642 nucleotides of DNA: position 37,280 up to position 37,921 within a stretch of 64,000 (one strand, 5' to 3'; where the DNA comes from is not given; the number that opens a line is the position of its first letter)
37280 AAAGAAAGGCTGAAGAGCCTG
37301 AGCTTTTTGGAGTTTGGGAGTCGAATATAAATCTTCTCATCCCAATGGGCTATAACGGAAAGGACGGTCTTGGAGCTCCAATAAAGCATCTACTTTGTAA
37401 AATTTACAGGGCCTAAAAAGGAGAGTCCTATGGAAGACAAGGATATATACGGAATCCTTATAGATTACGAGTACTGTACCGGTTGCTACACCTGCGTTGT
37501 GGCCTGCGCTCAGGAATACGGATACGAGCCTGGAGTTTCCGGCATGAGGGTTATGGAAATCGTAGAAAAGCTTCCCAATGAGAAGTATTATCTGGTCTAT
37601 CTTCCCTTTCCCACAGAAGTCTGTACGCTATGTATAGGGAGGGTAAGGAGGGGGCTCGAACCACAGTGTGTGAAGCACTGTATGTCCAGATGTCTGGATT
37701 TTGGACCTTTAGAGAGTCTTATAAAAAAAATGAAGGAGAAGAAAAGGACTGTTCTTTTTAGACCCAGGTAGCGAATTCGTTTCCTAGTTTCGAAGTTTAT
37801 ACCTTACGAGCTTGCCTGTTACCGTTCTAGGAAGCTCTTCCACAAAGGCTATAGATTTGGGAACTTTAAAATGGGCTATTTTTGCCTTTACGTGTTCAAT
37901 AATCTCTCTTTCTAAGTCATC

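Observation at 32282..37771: Unassigned operon: orphan iorA, iclR, cytoplasmic acetylene-hydratase/transhydroxylase-like Mo/W enzyme and a 113-aa two-cluster ferredoxin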

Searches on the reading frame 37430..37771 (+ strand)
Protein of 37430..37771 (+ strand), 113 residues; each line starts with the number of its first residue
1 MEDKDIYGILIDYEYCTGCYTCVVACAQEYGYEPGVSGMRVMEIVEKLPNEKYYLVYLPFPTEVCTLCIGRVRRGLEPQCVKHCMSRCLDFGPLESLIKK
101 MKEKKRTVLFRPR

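Call 3: search_protein_families(library=pfam, proteins=[window:37430-37771:+])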
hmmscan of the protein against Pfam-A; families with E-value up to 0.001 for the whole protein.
window:37430-37771:+ (113 aa): 4 families
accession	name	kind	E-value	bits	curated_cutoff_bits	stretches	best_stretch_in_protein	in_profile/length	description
PF13247.11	Fer4_11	-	3.8e-06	27.5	26.2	1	40-92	46-98/100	4Fe-4S dicluster domain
PF12797.12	Fer4_2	-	2.8e-05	24.2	24.5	1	8-26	2-20/22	4Fe-4S binding domain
PF12837.12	Fer4_6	-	4.4e-05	23.7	25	1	10-27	3-20/24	4Fe-4S binding domain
PF13187.11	Fer4_9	-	0.00012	22.5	27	1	15-88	1-51/52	4Fe-4S dicluster domain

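Call 4: search_protein_families(library=ncbifam, proteins=[window:37430-37771:+])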
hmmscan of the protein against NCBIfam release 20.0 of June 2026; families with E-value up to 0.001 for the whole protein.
window:37430-37771:+ (113 aa): 12 families
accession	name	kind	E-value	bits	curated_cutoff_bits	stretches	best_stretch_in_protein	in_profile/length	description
TIGR02951.1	DMSO_dmsB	equivalog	2.3e-13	50.5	214.1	2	64-100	123-159/161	DMSO/selenate family reductase complex B subunit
TIGR01582.1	FDH-beta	equivalog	1.1e-11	44.3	334.7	1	65-104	153-192/283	formate dehydrogenase subunit beta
NF042979.1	EthbenzDh_ebdB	equivalog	5.7e-09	35.3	740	1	9-50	23-63/354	ethylbenzene dehydrogenase subunit beta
TIGR03478.1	DMSO_red_II_bet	subfamily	4.9e-08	32.3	480.7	2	9-53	6-49/321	DMSO reductase family type II enzyme, iron-sulfur subunit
NF041715.1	arsenate_red_ArrB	equivalog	3e-07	30.2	450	1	62-95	161-194/233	arsenate respiratory reductase iron-sulfur subunit ArrB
NF045715.1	sulf_resp_HmcB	equivalog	4.2e-07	29.4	420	1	12-104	135-208/307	sulfate respiration complex iron-sulfur protein HmcB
NF011569.0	PRK14993.1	equivalog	1e-06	28.4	416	0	4-30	41-67/244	tetrathionate reductase subunit TtrB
NF045797.1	DsrO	equivalog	3.7e-06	26.5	200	1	9-105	128-216/235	sulfate reduction electron transfer complex DsrMKJOP subunit DsrO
NF041782.1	mnquin_red_QrcC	equivalog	1.2e-05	25.1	400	1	7-65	1-68/239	menaquinone reductase iron-sulfur cluster-binding subunit QrcC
NF038355.1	FDH3_beta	equivalog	1.7e-05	24.9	240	1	10-52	6-48/180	formate dehydrogenase FDH3 subunit beta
TIGR03149.1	cyt_nit_nrfC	equivalog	3.2e-05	23.4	377.6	0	5-68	37-97/225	cytochrome c nitrite reductase Fe-S protein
NF009408.0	PRK12769.1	equivalog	0.00019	19.7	1003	1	10-107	81-160/659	formate-dependent uric acid utilization protein AegA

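Call 6: search_solved_structures(query=window:37430-37771:+, max_evalue=0.01, show_alignments=2)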
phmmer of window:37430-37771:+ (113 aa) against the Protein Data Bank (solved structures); distinct sequences matched with E-value up to 0.01: 12.
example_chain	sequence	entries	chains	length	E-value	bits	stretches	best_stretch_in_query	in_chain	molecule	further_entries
2vpw_B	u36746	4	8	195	2e-09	40.9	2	63-112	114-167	NRFC PROTEIN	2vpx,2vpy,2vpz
2ivf_B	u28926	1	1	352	7.1e-09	39.2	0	10-44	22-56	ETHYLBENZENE DEHYDROGENASE BETA-SUBUNIT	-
6cz7_B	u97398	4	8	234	9.9e-08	35.5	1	53-101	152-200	4Fe-4S ferredoxin, iron-sulfur binding domain protein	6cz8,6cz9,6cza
7qv7_A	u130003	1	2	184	2.3e-06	31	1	7-108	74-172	Hydrogen dependent carbon dioxide reductase subunit HycB3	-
1h0h_B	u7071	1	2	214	3.2e-06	30.6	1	64-97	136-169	FORMATE DEHYDROGENASE SUBUNIT BETA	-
4ydd_B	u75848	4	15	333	1.5e-05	28.4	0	43-97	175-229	DMSO reductase family type II enzyme, iron-sulfur subunit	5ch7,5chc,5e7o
1kqf_B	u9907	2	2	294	1.9e-05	28.1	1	64-102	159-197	FORMATE DEHYDROGENASE, NITRATE-INDUCIBLE, IRON-SULFUR SUBUNIT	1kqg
30gj_B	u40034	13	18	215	2.2e-05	27.9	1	64-104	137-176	Formate dehydrogenase, beta subunit, putative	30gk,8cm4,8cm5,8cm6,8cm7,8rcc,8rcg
8rc8_B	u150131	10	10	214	2.3e-05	27.8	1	64-104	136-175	Formate dehydrogenase, beta subunit, putative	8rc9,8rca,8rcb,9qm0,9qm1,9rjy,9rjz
6sdr_B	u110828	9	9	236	3.5e-05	27.2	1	64-104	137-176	Formate dehydrogenase, beta subunit, putative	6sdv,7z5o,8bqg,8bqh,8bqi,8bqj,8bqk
9mqx_E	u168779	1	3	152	0.00022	24.7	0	77-104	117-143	Fe-S-cluster-containing hydrogenase subunit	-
7bkb_L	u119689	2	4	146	0.00029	24.3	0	7-27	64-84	Formylmethanofuran dehydrogenase, subunit G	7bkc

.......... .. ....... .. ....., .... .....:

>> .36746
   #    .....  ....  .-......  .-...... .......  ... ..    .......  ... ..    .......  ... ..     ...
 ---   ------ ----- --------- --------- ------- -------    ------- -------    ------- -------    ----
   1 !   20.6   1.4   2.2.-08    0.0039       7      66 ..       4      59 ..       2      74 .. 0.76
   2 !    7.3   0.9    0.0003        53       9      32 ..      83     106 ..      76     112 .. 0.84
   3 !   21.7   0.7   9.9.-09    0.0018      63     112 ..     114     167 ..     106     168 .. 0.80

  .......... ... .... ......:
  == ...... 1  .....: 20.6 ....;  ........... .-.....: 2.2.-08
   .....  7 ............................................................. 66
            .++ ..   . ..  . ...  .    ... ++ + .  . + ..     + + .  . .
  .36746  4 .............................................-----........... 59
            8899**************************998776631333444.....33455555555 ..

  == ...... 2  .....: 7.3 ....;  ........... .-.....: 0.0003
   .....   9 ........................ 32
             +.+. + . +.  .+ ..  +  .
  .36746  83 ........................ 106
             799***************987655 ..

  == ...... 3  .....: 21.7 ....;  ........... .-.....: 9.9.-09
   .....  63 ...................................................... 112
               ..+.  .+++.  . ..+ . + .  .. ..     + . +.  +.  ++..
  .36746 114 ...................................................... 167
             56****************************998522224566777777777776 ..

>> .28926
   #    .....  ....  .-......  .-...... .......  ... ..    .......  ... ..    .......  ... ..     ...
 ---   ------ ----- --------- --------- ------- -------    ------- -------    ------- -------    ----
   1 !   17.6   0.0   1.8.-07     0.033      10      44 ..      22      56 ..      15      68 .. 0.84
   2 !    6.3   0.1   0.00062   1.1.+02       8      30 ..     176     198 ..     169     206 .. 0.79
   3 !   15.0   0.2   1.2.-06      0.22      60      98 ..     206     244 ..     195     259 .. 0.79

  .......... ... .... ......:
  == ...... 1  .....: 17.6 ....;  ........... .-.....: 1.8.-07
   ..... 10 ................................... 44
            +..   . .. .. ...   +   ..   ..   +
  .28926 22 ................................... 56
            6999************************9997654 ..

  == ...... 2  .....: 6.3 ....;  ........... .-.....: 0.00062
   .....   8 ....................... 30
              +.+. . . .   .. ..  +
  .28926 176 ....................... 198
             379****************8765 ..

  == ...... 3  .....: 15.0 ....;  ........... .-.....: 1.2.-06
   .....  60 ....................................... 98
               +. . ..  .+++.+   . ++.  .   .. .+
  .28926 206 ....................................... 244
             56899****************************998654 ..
